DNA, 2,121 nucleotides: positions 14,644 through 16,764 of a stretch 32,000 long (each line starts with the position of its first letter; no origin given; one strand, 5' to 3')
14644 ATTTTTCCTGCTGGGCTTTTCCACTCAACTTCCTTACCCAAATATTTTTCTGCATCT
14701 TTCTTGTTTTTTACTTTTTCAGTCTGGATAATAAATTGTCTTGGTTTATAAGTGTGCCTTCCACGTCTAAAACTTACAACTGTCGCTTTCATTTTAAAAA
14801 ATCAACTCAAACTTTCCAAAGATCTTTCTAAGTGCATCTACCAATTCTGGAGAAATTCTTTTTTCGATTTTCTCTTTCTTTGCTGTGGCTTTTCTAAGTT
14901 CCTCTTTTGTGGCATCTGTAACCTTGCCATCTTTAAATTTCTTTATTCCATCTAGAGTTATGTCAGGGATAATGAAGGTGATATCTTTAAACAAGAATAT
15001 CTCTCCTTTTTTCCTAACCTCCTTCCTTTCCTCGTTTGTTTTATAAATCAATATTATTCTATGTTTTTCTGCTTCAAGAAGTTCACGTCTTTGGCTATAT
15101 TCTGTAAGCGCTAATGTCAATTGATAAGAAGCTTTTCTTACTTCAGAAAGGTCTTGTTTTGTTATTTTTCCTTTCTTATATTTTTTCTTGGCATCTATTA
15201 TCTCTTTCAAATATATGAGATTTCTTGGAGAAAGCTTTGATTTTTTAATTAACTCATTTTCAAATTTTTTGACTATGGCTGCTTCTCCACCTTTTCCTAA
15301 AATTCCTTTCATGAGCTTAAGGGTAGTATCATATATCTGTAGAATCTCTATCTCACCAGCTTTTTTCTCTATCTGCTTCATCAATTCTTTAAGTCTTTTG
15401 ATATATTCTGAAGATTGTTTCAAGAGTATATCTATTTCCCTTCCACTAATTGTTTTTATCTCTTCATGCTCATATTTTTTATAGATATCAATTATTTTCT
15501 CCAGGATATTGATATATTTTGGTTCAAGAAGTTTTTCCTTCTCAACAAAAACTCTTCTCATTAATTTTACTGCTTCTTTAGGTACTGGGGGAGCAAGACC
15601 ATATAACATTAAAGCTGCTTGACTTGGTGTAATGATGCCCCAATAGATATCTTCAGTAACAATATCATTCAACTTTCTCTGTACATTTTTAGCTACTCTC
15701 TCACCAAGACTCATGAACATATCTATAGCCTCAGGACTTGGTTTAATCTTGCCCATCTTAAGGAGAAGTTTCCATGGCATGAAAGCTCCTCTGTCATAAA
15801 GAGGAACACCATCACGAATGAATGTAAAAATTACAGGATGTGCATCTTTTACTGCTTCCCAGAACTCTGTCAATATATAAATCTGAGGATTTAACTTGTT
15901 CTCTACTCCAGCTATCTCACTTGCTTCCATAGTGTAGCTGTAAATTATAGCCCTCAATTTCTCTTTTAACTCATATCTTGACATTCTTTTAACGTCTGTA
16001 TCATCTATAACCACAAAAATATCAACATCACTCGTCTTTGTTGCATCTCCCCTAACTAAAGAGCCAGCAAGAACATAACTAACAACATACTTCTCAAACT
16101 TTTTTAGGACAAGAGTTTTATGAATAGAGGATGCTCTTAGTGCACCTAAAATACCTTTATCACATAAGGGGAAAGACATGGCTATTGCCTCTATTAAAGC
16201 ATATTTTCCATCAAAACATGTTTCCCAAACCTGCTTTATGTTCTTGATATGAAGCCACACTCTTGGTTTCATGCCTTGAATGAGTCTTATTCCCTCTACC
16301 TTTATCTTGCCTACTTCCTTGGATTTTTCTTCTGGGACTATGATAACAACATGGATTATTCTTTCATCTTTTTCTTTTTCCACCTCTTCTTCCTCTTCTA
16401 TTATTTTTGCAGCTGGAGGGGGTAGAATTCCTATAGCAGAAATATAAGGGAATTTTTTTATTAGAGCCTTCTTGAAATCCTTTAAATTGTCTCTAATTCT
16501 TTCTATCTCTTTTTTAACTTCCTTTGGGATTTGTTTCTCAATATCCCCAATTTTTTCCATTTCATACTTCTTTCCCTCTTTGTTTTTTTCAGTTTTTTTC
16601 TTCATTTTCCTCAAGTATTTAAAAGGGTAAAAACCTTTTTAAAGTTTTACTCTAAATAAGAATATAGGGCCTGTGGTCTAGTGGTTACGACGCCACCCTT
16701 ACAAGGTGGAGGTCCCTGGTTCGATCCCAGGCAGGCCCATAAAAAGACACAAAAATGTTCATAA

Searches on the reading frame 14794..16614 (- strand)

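Call 53: search_protein_families(library=pfam, proteins=[window:14794-16614:-], max_evalue=0.001)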
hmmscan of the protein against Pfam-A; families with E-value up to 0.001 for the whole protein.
window:14794-16614:- (606 aa): 2 families
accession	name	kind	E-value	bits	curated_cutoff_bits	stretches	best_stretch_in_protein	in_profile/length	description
PF01909.29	NTP_transf_2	-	2.1e-08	34.9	21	1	171-221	9-47/93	Nucleotidyltransferase domain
PF18765.7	Polbeta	-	1.4e-06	28.8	26.9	1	175-223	9-58/93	Polymerase beta, Nucleotidyltransferase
